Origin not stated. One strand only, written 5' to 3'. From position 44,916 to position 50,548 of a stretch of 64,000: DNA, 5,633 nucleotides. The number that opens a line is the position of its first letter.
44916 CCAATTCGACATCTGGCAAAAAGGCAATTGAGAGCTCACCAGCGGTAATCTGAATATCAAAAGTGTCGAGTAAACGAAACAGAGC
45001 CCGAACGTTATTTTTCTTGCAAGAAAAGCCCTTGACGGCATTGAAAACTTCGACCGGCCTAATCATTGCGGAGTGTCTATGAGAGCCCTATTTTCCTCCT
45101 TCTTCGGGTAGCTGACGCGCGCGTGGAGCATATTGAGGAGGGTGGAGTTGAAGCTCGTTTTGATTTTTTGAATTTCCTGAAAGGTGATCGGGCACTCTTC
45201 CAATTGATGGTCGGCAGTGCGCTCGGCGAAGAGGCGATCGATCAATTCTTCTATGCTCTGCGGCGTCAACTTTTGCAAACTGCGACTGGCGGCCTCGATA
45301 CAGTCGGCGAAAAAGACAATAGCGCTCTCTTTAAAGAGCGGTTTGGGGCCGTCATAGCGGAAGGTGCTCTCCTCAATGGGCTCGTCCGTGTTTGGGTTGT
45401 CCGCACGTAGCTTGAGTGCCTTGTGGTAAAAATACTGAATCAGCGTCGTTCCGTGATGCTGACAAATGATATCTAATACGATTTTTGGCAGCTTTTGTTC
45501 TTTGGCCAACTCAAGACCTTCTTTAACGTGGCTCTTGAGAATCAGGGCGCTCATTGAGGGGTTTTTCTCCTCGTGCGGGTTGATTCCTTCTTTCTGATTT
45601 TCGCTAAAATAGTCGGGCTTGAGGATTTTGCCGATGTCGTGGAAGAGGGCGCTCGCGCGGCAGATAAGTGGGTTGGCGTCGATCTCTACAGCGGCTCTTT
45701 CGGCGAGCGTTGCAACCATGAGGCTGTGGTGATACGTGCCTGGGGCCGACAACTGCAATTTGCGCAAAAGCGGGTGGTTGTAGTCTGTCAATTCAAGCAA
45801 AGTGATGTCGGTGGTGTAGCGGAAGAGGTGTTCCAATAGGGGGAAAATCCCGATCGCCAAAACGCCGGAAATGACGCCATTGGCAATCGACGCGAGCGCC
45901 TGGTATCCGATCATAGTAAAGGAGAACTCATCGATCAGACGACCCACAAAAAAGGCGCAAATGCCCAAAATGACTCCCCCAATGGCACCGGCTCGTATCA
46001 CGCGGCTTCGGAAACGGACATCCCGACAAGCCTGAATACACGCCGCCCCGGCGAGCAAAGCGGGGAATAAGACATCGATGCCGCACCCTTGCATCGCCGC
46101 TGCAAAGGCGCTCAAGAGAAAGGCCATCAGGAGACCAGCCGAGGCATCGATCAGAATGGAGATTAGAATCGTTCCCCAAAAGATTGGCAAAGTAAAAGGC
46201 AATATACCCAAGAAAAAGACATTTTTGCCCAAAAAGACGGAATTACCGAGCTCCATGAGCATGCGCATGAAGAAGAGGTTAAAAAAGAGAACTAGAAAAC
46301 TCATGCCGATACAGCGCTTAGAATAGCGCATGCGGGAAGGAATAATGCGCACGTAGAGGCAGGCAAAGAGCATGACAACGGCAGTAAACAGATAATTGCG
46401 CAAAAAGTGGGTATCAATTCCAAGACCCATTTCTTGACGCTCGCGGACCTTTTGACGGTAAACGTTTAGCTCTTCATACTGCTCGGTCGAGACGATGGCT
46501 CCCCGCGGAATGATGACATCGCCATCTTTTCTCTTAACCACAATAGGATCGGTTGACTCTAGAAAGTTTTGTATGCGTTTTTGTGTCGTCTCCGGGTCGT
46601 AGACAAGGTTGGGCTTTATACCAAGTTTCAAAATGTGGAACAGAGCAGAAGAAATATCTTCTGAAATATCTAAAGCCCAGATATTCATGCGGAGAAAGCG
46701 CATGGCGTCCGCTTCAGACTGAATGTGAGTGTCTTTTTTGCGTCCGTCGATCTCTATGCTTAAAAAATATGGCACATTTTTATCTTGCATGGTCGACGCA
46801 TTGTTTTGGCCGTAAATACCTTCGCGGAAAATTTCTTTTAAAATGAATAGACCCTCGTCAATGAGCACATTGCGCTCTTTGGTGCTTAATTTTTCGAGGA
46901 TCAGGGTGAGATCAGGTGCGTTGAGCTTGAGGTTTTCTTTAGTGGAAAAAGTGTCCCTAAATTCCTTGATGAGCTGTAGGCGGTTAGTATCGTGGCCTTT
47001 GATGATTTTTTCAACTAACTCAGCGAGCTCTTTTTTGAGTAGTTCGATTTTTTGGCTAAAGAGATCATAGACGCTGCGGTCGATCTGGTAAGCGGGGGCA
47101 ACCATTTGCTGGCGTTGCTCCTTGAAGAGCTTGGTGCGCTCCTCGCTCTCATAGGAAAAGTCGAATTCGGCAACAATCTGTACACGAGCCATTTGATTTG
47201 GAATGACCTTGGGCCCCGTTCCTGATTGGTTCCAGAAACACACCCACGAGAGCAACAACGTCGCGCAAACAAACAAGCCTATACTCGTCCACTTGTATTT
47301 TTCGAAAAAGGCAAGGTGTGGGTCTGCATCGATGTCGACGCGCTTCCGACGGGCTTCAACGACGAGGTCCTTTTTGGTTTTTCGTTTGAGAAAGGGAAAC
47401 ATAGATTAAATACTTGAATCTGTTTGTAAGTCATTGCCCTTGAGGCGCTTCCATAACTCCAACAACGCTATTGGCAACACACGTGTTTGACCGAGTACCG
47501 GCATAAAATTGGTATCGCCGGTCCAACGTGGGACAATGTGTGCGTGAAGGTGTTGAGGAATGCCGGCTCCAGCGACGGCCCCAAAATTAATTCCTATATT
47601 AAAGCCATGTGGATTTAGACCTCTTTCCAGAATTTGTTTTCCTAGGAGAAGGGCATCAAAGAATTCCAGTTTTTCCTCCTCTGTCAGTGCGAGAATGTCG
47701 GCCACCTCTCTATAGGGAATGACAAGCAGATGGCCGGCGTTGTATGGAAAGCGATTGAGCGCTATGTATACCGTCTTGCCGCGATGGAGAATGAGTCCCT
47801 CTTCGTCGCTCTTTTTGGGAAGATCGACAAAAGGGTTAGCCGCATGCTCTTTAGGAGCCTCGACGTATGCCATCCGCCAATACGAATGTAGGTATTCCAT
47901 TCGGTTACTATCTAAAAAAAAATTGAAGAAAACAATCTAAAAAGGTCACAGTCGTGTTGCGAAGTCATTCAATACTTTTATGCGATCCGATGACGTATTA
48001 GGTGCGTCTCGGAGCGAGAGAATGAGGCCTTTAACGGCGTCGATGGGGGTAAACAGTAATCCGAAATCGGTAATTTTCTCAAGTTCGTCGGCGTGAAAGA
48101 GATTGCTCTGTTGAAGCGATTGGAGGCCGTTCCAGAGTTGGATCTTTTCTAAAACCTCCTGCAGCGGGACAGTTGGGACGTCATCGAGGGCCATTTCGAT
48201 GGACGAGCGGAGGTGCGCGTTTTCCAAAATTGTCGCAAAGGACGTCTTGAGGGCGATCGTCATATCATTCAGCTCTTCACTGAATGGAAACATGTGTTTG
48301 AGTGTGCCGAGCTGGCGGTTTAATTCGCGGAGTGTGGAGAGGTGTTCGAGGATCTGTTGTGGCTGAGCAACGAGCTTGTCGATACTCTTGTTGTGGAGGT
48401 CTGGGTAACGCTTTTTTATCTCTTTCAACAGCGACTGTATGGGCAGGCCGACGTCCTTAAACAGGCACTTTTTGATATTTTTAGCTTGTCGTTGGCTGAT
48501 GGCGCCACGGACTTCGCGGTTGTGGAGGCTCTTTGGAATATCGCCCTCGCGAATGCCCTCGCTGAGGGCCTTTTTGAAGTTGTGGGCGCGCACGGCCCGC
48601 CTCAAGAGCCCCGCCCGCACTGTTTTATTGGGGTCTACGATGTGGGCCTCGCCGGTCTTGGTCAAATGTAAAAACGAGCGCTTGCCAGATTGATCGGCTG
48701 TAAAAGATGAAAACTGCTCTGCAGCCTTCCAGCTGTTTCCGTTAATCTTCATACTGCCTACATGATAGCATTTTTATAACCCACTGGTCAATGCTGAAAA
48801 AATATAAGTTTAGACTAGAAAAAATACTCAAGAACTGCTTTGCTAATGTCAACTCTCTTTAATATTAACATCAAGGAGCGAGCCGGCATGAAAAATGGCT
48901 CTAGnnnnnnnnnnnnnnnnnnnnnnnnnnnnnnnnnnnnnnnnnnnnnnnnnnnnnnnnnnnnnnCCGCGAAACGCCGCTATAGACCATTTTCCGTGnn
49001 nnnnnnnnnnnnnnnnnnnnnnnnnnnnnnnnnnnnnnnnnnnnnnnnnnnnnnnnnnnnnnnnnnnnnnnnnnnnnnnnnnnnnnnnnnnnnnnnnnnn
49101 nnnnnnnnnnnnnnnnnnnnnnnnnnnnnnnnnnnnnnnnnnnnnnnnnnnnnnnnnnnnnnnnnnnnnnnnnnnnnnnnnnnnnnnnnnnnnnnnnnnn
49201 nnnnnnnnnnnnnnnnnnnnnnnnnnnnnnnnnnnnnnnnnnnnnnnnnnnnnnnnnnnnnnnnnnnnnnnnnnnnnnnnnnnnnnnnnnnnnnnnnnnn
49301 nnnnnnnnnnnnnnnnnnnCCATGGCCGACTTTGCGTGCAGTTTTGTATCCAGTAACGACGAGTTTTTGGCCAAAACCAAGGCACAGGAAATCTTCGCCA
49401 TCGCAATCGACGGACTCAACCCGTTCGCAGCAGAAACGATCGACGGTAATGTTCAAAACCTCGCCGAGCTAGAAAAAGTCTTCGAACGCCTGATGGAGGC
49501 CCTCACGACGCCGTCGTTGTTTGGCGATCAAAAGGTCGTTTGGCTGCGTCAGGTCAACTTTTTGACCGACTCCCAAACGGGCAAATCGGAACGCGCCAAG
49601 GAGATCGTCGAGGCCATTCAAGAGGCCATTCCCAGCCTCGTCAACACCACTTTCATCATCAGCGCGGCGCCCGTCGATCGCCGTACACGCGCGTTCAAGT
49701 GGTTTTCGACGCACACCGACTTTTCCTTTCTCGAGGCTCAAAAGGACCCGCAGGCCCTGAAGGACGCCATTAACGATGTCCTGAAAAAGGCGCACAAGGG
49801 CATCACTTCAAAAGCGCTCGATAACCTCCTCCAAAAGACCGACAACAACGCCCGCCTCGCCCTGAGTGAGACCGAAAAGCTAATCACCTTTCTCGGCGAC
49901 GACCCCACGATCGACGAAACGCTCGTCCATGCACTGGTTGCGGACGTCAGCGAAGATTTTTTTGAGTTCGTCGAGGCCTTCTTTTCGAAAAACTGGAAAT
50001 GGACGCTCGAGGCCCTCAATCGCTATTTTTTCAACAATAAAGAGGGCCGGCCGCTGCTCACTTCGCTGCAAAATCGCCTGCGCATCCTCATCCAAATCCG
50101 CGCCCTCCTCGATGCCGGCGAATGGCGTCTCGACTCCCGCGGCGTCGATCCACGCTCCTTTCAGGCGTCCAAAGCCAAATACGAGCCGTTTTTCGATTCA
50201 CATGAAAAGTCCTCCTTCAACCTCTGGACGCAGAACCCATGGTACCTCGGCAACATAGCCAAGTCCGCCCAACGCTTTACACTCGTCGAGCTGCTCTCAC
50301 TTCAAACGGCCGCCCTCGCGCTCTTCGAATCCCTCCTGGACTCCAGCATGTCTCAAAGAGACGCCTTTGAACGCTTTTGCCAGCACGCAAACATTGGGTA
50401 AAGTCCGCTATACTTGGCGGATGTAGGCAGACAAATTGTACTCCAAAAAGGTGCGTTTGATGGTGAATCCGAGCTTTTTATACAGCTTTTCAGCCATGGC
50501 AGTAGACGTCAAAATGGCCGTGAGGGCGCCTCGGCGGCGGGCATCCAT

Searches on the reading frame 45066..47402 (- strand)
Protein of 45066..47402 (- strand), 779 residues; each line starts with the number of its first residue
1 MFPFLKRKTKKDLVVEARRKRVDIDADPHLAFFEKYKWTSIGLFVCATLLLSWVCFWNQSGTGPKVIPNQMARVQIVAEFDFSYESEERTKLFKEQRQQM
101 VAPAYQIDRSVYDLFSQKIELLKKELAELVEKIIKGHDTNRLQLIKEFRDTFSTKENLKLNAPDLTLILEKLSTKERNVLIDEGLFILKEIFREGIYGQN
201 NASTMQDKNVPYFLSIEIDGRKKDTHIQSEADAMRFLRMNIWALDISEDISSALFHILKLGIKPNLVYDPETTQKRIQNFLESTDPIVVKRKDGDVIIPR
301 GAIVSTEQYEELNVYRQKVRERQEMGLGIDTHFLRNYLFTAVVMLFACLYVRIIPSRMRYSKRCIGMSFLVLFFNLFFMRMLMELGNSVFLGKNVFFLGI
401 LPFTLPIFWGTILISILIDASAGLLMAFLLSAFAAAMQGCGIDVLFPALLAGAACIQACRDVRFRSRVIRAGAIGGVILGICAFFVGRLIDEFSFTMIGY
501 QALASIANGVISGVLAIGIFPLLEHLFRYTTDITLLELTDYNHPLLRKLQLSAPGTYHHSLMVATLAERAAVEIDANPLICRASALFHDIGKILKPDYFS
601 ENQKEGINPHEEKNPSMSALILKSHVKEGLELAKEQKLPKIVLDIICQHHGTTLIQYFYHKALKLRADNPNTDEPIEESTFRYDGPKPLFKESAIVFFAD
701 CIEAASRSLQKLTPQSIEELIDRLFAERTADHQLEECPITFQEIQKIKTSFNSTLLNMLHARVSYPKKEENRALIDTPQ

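Call 11: search_protein_families(library=pfam, proteins=[window:45066-47402:-], max_evalue=0.001)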
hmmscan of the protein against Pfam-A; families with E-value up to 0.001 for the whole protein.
window:45066-47402:- (779 aa): 4 families
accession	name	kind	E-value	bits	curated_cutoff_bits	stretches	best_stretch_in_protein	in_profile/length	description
PF07697.16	7TMR-HDED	-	1.2e-25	91.2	27.6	1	69-313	3-218/224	7TM-HD extracellular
PF07698.17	7TM-7TMR_HD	-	1.5e-21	77.7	29.4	1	337-531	8-190/190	7TM receptor with intracellular HD hydrolase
PF01966.28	HD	-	1.8e-19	70.6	22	1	556-704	1-115/116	HD domain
PF08668.18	HDOD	-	0.00072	19.5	22.9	0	553-650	92-194/196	HDOD domain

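Call 50: search_protein_families(library=padloc, proteins=[window:45066-47402:-], max_evalue=0.001)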
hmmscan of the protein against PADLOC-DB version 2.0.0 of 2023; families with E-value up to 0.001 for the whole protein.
window:45066-47402:- (779 aa): 3 families
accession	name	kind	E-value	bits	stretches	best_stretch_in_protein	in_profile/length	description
PDLC00940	Cas3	-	4.5e-07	28.2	1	558-683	3-114/178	CRISPR-associated endonuclease Cas3-HD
PDLC01254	Cas3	-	3.2e-06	25.5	1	558-692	11-124/164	CAS-I; effector_G3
PDLC01765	Cas3c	-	8e-05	19.7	1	557-672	24-106/612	-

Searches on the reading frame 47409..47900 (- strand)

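Call 11: search_protein_families(library=pfam, proteins=[window:47409-47900:-], max_evalue=0.001)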
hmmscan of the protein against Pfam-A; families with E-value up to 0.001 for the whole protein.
window:47409-47900:- (164 aa): 2 families
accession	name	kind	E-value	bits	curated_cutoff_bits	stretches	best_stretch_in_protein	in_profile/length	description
PF01230.28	HIT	-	3e-10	41.1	21.5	1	38-125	9-95/98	HIT domain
PF11969.13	DcpS_C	-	0.00072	20.4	24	0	27-123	7-100/114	Scavenger mRNA decapping enzyme C-term binding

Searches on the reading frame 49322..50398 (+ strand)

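Call 47: search_protein_families(library=pfam, proteins=[window:49322-50398:+], max_evalue=0.0001)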
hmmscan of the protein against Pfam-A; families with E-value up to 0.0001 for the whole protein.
window:49322-50398:+ (359 aa): 1 family
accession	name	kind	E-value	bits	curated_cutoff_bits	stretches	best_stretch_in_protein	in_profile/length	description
PF06144.19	DNA_pol3_delta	-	7.3e-10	39.3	21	1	37-129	25-115/124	DNA polymerase III, delta subunit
